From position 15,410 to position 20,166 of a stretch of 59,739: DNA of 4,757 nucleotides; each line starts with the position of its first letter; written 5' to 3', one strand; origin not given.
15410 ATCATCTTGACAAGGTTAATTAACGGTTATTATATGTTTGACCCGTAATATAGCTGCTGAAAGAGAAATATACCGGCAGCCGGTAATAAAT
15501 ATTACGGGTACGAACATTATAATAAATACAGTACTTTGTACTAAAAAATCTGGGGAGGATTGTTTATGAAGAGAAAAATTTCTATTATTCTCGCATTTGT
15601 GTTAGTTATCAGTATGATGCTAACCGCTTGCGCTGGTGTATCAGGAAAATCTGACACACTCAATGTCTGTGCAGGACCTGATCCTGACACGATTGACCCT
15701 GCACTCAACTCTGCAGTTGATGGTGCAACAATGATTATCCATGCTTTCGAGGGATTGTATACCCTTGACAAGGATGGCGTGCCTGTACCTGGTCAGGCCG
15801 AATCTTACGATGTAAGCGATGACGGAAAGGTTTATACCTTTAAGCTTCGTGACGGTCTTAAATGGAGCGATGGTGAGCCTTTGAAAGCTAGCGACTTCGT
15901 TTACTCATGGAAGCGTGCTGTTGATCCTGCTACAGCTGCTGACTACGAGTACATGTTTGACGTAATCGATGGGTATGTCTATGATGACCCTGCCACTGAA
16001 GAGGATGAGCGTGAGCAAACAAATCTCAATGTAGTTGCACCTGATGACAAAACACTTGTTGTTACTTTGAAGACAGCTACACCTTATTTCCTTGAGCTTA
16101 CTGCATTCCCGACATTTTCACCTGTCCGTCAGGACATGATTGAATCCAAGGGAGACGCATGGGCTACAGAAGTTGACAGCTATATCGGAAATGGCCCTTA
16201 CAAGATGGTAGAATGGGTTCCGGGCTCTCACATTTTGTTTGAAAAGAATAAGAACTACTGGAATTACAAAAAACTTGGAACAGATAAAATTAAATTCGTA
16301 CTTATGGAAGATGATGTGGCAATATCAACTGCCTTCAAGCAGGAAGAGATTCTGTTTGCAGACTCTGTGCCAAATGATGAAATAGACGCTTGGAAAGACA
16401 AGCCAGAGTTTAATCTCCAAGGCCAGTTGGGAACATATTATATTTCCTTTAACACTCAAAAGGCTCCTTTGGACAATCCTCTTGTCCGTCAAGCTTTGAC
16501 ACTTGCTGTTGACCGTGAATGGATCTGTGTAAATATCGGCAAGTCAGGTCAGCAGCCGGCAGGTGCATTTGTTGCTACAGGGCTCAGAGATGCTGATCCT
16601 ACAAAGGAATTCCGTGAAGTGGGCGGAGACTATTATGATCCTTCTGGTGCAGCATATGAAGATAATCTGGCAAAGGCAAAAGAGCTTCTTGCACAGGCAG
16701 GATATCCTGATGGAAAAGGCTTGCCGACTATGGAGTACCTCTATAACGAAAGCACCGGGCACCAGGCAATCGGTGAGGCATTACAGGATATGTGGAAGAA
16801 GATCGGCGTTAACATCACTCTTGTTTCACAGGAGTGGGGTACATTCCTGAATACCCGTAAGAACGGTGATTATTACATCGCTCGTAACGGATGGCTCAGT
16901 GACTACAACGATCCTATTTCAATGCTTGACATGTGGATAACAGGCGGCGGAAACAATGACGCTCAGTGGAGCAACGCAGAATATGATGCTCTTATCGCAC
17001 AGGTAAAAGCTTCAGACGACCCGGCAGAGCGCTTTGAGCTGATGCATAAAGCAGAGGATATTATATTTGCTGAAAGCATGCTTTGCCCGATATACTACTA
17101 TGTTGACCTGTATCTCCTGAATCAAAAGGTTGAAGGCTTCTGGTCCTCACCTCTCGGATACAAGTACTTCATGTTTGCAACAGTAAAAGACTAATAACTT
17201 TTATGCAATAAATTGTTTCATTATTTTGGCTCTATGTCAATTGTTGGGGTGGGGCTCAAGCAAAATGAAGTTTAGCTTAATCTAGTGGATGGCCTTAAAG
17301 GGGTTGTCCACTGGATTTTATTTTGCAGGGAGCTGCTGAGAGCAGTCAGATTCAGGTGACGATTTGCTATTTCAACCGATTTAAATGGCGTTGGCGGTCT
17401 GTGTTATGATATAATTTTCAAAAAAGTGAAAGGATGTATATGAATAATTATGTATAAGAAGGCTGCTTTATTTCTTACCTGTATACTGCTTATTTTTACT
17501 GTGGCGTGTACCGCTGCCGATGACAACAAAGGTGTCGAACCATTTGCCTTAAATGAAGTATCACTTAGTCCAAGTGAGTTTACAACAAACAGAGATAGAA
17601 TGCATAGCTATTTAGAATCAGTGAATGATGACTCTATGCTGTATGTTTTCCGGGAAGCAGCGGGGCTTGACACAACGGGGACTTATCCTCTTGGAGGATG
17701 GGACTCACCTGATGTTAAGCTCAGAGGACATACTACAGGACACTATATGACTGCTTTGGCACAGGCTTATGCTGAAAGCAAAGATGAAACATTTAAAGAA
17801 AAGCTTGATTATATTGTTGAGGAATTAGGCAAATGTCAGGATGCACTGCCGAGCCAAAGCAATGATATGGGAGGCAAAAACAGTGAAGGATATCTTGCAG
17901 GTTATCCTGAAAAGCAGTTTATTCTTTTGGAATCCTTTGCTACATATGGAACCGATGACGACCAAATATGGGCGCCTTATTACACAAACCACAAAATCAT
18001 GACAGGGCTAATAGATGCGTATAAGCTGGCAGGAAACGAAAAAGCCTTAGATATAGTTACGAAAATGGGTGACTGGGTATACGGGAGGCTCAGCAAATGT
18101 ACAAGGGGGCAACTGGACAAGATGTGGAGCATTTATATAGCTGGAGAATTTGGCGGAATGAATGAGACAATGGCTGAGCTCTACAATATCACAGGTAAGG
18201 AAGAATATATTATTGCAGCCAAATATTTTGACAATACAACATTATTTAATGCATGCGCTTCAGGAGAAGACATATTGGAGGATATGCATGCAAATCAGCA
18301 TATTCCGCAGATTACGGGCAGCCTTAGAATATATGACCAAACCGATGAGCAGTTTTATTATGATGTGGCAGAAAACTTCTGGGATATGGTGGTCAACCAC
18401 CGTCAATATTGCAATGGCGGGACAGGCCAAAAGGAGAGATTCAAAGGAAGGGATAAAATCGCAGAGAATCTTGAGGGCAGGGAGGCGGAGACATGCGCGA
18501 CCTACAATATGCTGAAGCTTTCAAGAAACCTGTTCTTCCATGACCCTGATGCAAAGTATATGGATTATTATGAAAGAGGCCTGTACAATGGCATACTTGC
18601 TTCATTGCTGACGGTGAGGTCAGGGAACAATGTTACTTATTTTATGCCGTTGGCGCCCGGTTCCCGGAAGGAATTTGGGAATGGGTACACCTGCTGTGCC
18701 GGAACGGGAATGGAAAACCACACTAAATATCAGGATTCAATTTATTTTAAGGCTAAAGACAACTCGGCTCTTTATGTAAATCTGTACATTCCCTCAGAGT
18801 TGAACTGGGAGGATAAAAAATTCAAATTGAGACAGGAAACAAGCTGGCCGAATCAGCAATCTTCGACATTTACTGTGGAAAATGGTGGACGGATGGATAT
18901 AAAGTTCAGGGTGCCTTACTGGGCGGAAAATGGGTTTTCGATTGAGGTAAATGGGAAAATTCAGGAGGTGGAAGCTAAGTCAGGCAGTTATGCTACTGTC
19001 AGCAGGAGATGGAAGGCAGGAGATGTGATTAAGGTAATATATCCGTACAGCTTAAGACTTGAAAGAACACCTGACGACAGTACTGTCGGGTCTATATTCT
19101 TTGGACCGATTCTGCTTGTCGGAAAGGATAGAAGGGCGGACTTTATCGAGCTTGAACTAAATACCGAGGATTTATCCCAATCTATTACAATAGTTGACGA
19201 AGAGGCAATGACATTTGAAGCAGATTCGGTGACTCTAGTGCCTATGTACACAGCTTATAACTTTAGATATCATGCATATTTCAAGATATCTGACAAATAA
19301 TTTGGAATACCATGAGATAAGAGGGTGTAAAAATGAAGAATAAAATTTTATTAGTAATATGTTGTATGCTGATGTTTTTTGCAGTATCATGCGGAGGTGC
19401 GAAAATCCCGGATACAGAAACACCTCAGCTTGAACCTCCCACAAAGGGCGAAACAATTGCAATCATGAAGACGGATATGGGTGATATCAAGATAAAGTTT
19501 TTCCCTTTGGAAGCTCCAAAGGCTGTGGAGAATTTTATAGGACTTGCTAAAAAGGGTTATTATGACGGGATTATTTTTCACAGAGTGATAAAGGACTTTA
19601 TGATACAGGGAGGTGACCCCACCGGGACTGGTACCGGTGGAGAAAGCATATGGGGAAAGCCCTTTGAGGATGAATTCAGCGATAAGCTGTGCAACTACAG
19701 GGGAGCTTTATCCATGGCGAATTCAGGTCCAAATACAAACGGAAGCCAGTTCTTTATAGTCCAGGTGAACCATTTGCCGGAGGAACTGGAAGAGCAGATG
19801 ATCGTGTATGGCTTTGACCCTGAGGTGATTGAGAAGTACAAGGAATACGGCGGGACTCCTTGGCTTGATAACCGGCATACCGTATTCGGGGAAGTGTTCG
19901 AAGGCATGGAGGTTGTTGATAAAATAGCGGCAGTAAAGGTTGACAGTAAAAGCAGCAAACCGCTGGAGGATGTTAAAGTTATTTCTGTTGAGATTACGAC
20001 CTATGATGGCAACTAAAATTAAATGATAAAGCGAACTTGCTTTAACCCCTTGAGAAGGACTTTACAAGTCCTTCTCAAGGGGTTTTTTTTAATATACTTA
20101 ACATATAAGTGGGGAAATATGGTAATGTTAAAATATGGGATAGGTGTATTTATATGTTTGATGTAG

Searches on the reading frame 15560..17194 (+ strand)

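Call 3: search_protein_families(library=pfam, proteins=[window:15560-17194:+], max_evalue=0.01)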
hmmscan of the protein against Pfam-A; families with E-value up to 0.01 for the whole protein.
window:15560-17194:+ (544 aa): 1 family
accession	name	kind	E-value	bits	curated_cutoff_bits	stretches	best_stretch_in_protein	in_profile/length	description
PF00496.27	SBP_bac_5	-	3.2e-98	329.7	32.4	1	75-466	2-367/368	Bacterial extracellular solute-binding proteins, family 5 Middle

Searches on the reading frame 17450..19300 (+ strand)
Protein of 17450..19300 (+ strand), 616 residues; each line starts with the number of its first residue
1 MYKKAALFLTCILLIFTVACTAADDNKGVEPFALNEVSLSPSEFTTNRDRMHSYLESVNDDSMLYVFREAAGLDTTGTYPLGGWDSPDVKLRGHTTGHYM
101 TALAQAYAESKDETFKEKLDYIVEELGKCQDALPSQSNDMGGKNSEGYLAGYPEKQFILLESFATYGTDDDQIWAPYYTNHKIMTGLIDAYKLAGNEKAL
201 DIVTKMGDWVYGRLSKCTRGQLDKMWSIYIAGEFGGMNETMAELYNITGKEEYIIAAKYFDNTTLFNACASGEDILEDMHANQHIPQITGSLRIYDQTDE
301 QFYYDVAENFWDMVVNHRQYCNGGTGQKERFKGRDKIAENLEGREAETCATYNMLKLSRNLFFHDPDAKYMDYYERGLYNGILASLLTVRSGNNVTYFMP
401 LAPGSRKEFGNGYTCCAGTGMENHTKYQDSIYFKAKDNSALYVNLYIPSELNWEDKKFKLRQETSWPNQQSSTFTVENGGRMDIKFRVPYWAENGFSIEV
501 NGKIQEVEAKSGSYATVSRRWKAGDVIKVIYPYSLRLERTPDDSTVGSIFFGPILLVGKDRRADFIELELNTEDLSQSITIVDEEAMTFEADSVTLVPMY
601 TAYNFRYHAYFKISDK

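Call 3: search_protein_families(library=pfam, proteins=[window:17450-19300:+], max_evalue=0.01)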
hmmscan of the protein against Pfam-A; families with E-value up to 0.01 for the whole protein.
window:17450-19300:+ (616 aa): 3 families
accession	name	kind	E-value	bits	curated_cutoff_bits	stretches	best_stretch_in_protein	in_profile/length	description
PF07944.18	Beta-AFase-like_GH127_cat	-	9e-101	338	24.9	1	36-429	1-376/376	Beta-L-arabinofuranosidase, GH127 catalytic domain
PF20736.2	Glyco_hydro127M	-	1.2e-22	80.3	24.2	1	441-532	2-94/95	Beta-L-arabinofuranosidase, GH127 middle domain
PF07470.19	Glyco_hydro_88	-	0.00035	20.1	26.6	0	239-328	36-120/352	Glycosyl Hydrolase Family 88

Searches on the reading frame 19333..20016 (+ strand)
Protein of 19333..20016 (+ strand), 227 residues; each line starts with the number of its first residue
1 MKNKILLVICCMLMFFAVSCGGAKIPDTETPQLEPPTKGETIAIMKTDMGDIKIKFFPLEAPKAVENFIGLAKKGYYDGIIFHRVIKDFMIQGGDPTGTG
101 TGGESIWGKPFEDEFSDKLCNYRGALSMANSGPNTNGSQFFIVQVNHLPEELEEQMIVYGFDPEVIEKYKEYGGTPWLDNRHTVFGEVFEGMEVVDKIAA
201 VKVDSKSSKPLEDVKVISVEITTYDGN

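Call 3: search_protein_families(library=pfam, proteins=[window:19333-20016:+], max_evalue=0.01)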
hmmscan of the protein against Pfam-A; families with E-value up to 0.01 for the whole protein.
window:19333-20016:+ (227 aa): 1 family
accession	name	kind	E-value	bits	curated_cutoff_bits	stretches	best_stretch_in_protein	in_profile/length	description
PF00160.26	Pro_isomerase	-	2.1e-51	174.7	21.7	1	44-220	3-158/159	Cyclophilin type peptidyl-prolyl cis-trans isomerase/CLD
